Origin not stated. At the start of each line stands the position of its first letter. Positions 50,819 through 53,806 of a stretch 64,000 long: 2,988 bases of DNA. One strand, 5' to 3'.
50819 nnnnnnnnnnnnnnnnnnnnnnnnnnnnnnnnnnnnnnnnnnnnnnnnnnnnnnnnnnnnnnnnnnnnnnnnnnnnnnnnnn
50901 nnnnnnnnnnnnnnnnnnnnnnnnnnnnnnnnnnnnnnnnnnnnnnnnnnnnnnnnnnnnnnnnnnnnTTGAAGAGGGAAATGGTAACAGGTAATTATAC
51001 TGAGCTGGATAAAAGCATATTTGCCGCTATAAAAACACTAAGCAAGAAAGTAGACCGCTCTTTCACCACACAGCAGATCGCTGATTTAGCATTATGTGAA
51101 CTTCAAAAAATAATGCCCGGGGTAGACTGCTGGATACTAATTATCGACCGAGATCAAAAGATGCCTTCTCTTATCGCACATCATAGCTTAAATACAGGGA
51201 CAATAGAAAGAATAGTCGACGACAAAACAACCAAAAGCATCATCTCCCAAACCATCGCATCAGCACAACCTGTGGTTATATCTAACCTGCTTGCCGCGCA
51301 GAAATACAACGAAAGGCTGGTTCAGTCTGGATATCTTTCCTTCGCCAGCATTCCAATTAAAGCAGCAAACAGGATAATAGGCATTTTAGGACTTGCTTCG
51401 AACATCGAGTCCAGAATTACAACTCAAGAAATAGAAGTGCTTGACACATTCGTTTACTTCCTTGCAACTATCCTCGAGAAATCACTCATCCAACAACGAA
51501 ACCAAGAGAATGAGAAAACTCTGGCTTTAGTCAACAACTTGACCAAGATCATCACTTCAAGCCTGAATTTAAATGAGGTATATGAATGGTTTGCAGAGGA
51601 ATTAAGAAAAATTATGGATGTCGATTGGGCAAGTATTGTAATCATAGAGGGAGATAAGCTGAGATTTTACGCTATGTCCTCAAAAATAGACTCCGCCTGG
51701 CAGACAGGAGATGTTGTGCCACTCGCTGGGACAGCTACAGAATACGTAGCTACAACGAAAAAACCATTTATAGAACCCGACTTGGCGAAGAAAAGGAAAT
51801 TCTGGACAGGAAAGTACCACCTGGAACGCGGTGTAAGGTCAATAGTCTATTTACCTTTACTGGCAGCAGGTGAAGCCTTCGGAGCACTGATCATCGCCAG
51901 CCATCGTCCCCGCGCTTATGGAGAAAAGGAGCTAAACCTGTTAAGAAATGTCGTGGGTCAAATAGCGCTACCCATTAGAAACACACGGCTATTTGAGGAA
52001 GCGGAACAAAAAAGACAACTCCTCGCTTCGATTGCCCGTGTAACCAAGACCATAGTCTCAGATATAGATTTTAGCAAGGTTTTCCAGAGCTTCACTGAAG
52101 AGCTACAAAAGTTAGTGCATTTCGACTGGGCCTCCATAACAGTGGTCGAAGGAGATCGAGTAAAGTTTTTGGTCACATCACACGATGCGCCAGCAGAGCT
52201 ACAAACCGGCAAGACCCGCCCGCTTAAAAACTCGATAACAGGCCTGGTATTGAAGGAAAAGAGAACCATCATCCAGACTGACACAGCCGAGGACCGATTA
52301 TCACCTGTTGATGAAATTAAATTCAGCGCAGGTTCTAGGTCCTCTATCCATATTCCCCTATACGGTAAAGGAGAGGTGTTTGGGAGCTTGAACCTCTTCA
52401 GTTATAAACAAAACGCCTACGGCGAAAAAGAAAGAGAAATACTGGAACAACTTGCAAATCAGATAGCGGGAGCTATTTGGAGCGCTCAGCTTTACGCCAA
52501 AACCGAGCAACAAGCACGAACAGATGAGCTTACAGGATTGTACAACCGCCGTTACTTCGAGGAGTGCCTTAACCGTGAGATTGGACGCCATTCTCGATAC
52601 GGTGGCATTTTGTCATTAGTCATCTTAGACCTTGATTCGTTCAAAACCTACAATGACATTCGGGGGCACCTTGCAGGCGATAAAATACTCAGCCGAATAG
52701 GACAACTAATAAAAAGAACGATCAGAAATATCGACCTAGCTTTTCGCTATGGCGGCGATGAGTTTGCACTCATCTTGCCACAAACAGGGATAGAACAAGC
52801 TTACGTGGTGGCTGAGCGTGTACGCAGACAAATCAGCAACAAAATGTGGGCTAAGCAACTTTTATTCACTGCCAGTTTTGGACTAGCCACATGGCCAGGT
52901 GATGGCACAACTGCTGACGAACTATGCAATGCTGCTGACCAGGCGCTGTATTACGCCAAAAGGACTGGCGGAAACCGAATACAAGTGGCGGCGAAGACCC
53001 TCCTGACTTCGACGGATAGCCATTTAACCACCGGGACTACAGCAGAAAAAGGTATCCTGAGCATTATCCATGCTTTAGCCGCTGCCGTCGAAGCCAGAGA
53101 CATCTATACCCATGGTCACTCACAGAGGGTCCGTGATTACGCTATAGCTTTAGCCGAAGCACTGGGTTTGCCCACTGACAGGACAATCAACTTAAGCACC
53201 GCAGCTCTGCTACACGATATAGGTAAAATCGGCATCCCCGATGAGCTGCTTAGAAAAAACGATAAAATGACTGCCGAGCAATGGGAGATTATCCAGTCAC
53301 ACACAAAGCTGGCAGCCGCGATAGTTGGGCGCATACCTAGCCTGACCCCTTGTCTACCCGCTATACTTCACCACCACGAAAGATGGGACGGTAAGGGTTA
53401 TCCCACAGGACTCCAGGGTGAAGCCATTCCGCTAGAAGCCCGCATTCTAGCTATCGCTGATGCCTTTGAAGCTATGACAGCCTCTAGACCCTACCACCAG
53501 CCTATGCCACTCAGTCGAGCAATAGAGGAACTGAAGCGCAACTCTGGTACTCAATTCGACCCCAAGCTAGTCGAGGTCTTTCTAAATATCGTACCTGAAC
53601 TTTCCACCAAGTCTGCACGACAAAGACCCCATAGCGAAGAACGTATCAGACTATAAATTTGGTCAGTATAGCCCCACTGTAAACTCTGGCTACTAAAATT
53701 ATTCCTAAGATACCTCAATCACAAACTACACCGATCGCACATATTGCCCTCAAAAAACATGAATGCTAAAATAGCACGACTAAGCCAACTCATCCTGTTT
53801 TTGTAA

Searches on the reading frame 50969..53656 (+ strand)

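Call 81: search_protein_families(library=pfam, proteins=[window:50969-53656:+], max_evalue=0.00001)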
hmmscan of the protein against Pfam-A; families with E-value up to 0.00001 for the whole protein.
window:50969-53656:+ (895 aa): 7 families
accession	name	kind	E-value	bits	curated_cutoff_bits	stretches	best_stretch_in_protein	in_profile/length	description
PF13487.12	HD_5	-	1e-45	156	27.2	1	705-867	5-170/170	HD domain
PF13185.12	GAF_2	-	9.5e-45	152.6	28.6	3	367-503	3-135/136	GAF domain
PF00990.26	GGDEF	-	1.8e-43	148.6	23.8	1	517-670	2-161/161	Diguanylate cyclase, GGDEF domain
PF01590.32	GAF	-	1.3e-39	136.2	22.4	3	368-503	2-133/133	GAF domain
PF13492.12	GAF_3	-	5.4e-23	82.2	27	2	202-338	3-129/129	GAF domain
PF01966.28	HD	-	1.6e-22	80.4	22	1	716-836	3-116/116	HD domain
PF15714.11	SpoVT_C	-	1.6e-06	28.6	27.5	0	52-169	17-127/128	Stage V sporulation protein T C-terminal, transcription factor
